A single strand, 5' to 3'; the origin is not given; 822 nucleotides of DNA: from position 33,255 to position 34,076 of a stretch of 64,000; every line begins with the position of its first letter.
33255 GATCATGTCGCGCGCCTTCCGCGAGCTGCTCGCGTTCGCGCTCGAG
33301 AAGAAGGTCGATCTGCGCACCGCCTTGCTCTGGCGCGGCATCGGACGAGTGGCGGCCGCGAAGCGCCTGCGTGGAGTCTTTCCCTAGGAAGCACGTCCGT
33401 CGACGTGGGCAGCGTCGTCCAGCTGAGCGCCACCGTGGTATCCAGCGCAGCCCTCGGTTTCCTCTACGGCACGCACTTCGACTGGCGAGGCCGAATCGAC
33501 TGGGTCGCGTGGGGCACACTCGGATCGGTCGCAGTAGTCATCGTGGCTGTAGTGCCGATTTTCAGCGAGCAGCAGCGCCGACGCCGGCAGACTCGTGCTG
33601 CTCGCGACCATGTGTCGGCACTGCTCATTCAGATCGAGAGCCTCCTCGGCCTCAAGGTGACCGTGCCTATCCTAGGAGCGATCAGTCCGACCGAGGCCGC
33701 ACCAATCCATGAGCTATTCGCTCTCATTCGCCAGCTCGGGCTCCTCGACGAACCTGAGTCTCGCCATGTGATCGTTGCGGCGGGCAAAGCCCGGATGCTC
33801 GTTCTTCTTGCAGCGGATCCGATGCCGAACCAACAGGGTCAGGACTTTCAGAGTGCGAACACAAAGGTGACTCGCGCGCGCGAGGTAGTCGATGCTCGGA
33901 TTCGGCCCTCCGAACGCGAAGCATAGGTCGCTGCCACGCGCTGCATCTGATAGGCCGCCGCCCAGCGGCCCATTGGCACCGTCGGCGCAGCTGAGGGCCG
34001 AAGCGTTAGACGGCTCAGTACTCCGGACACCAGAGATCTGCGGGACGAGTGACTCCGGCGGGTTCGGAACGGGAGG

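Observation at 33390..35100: Low-GC two-gene island (small 2-TM membrane protein plus cytoplasmic trypsin-fold serine protease) inserted between gdhA and an oxidoreductase gene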

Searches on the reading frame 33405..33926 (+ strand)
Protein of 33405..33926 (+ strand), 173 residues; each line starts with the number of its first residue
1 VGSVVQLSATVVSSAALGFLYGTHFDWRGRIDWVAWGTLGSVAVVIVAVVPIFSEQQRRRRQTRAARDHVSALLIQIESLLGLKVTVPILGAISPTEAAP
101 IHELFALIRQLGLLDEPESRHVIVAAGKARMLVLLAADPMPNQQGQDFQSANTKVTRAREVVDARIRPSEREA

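Call 4: search_protein_families(library=pfam, proteins=[window:33405-33926:+], max_evalue=1)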
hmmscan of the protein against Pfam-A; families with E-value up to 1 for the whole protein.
window:33405-33926:+ (173 aa): 1 family
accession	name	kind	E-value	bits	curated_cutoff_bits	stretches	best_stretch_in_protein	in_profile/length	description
PF11862.13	DUF3382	-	0.21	12.3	28.9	1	9-71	13-72/97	Domain of unknown function (DUF3382)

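Call 5: search_protein_families(library=padloc, proteins=[window:33405-33926:+], max_evalue=1)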
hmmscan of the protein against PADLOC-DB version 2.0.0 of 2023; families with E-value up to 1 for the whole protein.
window:33405-33926:+ (173 aa): 1 family
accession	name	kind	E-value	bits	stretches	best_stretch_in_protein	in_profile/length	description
PDLC01143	Unk_04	-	0.29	9.5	1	41-66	27-52/63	"I-E associated membrane protein, same context as STAND NTPase"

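Call 7: search_protein_families(library=ncbifam, proteins=[window:33405-33926:+], max_evalue=0.1)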
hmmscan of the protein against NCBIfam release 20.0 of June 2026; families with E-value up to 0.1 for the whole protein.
window:33405-33926:+ (173 aa): 1 family
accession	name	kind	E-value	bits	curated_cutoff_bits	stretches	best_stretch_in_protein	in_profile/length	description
NF033634.1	SLATT_1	domain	0.013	15.4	41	1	9-67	30-89/132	SLATT domain-containing protein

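Call 8: search_protein_families(library=phrogs, proteins=[window:33405-33926:+], max_evalue=1)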
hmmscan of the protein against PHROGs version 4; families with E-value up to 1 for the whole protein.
window:33405-33926:+ (173 aa): 2 families
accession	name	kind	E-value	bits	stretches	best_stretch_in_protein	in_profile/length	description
phrog_4237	-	lysis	0.037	14.9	1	9-73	15-79/93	holin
phrog_20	-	lysis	0.066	14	1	13-49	41-74/151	holin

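Call 17: find_homologous_proteins(query=window:33405-33926:+, max_evalue=0.01)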
Query window:33405-33926:+ (173 aa): 2 proteins with E <= 0.01 among 346 candidates.
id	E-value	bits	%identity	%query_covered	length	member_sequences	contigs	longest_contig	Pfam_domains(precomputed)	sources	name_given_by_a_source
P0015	5.4e-104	363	100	100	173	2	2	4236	-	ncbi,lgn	-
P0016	1.6e-68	248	70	99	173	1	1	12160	-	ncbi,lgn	-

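Call 21: find_encoding_contigs(protein=P0016, flank=10000, max_places=3)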
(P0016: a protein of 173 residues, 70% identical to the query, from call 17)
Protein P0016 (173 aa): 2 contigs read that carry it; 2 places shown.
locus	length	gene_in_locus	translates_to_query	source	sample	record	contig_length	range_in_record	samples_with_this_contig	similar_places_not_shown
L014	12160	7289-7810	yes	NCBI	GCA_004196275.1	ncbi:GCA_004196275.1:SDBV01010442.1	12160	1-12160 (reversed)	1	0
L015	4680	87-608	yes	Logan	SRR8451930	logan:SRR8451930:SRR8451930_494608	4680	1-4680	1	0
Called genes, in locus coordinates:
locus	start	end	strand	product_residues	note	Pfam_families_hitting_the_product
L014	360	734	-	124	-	-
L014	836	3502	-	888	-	PF13191:AAA_16, PF13428:TPR_14 (faint), PF00515:TPR_1 (faint), PF07719:TPR_2 (faint), PF12862:ANAPC5 (faint), PF13181:TPR_8 (faint), PF13374:TPR_10 (faint), PF13424:TPR_12 (weak), +1 more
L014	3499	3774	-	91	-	-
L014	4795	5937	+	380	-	PF13304:AAA_21 (faint)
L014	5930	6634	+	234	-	-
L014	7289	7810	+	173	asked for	-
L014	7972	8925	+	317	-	PF18928:DUF5677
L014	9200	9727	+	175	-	PF13560:HTH_31, PF01381:HTH_3 (weak)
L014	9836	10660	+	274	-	-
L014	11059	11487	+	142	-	-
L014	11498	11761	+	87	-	-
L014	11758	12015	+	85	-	-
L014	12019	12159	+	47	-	?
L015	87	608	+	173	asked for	-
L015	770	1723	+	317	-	PF18928:DUF5677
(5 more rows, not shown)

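Call 75: find_homologous_proteins(query=A6, max_evalue=0.1)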
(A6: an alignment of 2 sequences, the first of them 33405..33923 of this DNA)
Query A6 (2 sequences) (173 aa, profile of the alignment): 9 proteins with E <= 0.1 among 2562 candidates.
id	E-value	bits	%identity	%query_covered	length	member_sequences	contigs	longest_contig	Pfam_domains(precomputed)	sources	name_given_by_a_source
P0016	1.5e-104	365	70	99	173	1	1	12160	-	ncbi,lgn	-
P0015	1.0e-103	363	100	100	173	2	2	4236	-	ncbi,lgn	-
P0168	8.1e-55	203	60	87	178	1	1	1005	-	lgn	-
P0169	5.1e-54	201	52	98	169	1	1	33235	-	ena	-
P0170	7.9e-54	200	54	95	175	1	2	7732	-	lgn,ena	-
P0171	3.1e-50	188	52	90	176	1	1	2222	-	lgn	-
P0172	4.7e-47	178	50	89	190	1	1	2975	-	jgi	-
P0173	6.9e-45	171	59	68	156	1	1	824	-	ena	-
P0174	2.4e-38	150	63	54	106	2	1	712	-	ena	-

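Call 77: find_encoding_contigs(protein=P0169, flank=7000, max_places=2)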
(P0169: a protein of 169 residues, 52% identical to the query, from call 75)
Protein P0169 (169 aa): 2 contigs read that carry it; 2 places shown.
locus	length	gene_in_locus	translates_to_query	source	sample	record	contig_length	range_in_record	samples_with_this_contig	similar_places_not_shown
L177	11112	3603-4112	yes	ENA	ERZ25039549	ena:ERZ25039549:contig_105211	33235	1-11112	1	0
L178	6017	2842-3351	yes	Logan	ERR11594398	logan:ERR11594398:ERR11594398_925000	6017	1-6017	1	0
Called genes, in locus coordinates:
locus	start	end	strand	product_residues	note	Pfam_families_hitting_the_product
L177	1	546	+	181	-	?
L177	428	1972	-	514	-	PF02899:Phage_int_SAM_1 (faint), PF00589:Phage_integrase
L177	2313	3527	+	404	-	PF18870:HEPN_RES_NTD1, PF08808:RES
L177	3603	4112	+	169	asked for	-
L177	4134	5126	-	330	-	PF14022:DUF4238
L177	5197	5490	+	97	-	-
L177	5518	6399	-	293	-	-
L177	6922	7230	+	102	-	PF01527:HTH_Tnp_1, PF13384:HTH_23 (weak), PF13518:HTH_28 (weak)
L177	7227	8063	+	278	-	PF13276:HTH_21, PF00665:rve, PF13683:rve_3 (weak)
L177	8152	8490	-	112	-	-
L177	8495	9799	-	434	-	PF00158:Sigma54_activat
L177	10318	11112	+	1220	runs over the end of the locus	PF01839:FG-GAP (faint), PF03534:SpvB, PF13517:FG-GAP_3 (weak), PF12256:TcdB_toxin_midN (weak)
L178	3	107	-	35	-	?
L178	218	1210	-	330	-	PF02899:Phage_int_SAM_1 (weak), PF00589:Phage_integrase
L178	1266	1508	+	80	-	-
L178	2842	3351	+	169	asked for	-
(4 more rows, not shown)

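Call 78: find_encoding_contigs(protein=P0170, flank=7000, max_places=2)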
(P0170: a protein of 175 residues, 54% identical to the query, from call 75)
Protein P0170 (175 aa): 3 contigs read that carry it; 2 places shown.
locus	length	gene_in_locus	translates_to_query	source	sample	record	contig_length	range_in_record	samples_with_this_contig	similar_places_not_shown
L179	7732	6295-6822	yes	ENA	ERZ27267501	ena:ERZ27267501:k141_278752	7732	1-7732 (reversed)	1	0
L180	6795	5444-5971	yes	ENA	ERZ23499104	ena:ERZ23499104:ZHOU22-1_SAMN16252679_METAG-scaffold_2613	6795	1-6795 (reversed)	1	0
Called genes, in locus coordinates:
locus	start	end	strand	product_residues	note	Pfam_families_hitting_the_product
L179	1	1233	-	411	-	?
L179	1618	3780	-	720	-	-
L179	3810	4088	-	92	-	PF12728:HTH_17 (weak)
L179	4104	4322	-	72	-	PF12728:HTH_17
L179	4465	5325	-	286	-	-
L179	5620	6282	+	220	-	-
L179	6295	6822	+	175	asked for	-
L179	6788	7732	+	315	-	?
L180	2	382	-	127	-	?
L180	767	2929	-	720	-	-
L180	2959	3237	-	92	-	PF12728:HTH_17 (weak)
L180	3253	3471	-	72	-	PF12728:HTH_17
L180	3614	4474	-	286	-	-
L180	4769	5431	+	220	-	-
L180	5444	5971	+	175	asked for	-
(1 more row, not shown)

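Call 79: find_encoding_contigs(protein=P0172, flank=7000, max_places=2)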
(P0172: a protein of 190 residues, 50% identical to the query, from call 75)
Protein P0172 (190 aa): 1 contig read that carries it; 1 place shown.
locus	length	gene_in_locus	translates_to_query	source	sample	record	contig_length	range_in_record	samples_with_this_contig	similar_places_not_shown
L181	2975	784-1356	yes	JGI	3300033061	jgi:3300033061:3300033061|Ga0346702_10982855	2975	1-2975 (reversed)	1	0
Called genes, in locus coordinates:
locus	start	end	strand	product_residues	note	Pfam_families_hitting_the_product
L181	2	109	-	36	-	?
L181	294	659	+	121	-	-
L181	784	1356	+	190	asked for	-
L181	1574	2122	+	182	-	-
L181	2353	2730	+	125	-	-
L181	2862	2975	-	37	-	?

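Call 82: predict_structure(alignment_id=A6)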
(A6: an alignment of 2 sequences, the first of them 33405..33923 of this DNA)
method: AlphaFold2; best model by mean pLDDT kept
length: 173 residues; sequences in the alignment: 2
mean_pLDDT: 51.4   pTM: 0.45
mean pLDDT of the five models: 51.4, 49.4, 35.3, 33.0, 32.9
residues with pLDDT >= 90: 0; 70-90: 1; 50-70: 99; < 50: 73
segments of 3 or more residues with pLDDT < 50: 1-62, 137-139, 166-173
pLDDT, mean of each block of 10 residues (from residue 1): 39 40 40 38 34 39 58 67 61 63 64 56 58 53 60 62 47 38
secondary structure, 60 per line:
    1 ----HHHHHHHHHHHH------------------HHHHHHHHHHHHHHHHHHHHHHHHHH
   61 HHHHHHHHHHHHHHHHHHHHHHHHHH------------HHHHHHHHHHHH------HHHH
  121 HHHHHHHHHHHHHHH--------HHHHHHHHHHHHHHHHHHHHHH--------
elements in order: H5-16 H35-86 H99-110 H117-135 H144-165

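Call 85: search_protein_families(library=ncbifam, alignment_id=A7, max_evalue=1)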
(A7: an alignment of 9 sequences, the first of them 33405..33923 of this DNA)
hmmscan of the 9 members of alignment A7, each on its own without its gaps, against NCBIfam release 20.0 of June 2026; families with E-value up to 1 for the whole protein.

A. member 1, window:33405-33923:+ (173 aa): 1 family
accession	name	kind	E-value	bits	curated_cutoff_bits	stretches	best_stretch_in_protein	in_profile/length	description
NF033634.1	SLATT_1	domain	0.013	15.4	41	1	9-67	30-89/132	SLATT domain-containing protein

B. families by the number of members that match (of 9 scanned): 10 families
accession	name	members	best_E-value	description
NF033634.1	SLATT_1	6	0.00012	SLATT domain-containing protein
NF033135.1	cmx_cmrA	1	0.0067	Cmx/CmrA family chloramphenicol efflux MFS transporter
NF047839.1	PspM_Rv2743c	1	0.015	phage shock envelope stress response protein PspM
TIGR01552.1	phd_fam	1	0.022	type II toxin-antitoxin system prevent-host-death family antitoxin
NF051431.1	Rv0361_Cterm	1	0.038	Rv0361 family membrane protein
NF050114.1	Rv3212_fam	1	0.04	Rv3212 family protein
NF007963.0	PRK10683.1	1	0.055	putrescine ABC transporter permease PotH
NF007372.0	PRK09874.1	1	0.058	multidrug efflux MFS transporter MdtG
TIGR01097.1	PhnE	1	0.06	phosphonate ABC transporter, permease protein PhnE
NF033740.0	MarP_fam_protase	1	0.074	MarP family serine protease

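Call 86: search_protein_families(library=pfam, alignment_id=A7, max_evalue=1)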
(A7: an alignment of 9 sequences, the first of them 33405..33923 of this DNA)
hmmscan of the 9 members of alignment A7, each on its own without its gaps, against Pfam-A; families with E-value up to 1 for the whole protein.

A. member 1, window:33405-33923:+ (173 aa): 1 family
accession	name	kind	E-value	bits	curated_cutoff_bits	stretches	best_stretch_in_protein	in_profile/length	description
PF11862.13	DUF3382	-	0.21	12.3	28.9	1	9-71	13-72/97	Domain of unknown function (DUF3382)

B. families by the number of members that match (of 9 scanned): 18 families
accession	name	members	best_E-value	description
PF03706.18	LPG_synthase_TM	2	0.0013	Lysylphosphatidylglycerol synthase TM region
PF06305.16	LapA_dom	2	0.0027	Lipopolysaccharide assembly protein A domain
PF07690.21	MFS_1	2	0.024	Major Facilitator Superfamily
PF11368.13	DUF3169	2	0.17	Protein of unknown function (DUF3169)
PF12822.12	ECF_trnsprt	1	0.01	ECF transporter, substrate-specific component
PF21314.2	TM_ErbB1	1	0.026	Epidermal growth factor receptor transmembrane-juxtamembrane segment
PF00999.27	Na_H_Exchanger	1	0.031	Sodium/hydrogen exchanger, transmembrane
PF20617.3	DUF6803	1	0.032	Family of unknown function (DUF6803)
PF19857.4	DUF6332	1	0.047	Family of unknown function (DUF6332)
PF14015.11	DUF4231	1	0.068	Protein of unknown function (DUF4231)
PF06645.18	SPC12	1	0.099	Microsomal signal peptidase 12 kDa subunit (SPC12)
PF04971.17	Phage_holin_2_1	1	0.11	Bacteriophage P21 holin S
PF19094.5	EMC6_arch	1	0.13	EMC6-arch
PF20381.4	Rv1476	1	0.17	Membrane protein Rv1476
PF11780.13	DUF3318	1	0.2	Protein of unknown function (DUF3318)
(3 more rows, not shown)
